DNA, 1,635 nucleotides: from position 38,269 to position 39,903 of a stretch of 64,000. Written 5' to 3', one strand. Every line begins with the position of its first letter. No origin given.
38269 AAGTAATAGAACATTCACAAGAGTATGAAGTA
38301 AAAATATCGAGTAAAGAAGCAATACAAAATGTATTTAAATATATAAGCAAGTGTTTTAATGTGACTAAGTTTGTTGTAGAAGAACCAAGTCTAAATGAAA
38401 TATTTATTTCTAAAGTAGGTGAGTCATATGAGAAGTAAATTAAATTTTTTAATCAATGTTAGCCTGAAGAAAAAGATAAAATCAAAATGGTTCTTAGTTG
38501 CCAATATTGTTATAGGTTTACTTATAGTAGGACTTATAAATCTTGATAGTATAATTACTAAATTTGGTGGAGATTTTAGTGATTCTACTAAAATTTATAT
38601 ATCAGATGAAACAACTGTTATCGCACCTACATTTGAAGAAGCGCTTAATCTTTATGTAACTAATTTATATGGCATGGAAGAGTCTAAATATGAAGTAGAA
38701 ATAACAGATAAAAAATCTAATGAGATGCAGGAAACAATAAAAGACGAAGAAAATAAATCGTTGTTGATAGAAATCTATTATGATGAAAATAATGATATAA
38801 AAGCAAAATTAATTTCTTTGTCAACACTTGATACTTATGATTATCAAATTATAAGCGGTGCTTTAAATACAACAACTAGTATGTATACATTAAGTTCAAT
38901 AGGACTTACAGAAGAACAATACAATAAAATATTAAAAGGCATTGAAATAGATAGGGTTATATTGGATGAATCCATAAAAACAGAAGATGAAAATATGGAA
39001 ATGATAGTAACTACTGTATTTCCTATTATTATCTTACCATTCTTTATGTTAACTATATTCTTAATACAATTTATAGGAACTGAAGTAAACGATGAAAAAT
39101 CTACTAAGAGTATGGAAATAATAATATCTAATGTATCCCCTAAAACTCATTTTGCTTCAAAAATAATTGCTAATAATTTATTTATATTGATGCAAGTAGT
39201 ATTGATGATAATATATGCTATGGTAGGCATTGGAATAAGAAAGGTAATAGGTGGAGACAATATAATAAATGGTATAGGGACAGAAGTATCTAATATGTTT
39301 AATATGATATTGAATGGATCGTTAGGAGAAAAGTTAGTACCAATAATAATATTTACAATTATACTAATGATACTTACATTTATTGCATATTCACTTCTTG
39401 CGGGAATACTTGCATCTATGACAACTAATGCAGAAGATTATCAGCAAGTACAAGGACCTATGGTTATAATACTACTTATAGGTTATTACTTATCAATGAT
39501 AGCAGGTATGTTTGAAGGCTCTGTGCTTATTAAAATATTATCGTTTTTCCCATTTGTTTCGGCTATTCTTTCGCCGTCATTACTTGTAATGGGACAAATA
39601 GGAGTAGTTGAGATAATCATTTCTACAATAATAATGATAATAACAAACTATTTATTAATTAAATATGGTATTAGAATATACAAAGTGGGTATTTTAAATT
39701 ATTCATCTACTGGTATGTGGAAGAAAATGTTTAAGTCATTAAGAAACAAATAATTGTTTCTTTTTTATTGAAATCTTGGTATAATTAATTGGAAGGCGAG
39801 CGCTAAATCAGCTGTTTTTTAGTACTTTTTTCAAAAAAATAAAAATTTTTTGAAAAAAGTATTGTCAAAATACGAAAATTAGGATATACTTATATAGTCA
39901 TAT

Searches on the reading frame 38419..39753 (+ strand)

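Call 52: search_protein_families(library=pfam, proteins=[window:38419-39753:+])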
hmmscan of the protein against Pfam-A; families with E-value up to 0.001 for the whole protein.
window:38419-39753:+ (444 aa): 1 family
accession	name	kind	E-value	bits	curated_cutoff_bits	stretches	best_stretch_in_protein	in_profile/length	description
PF12698.13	ABC2_membrane_3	-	8.8e-24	84.7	31.6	1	23-409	1-337/347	ABC-2 family transporter protein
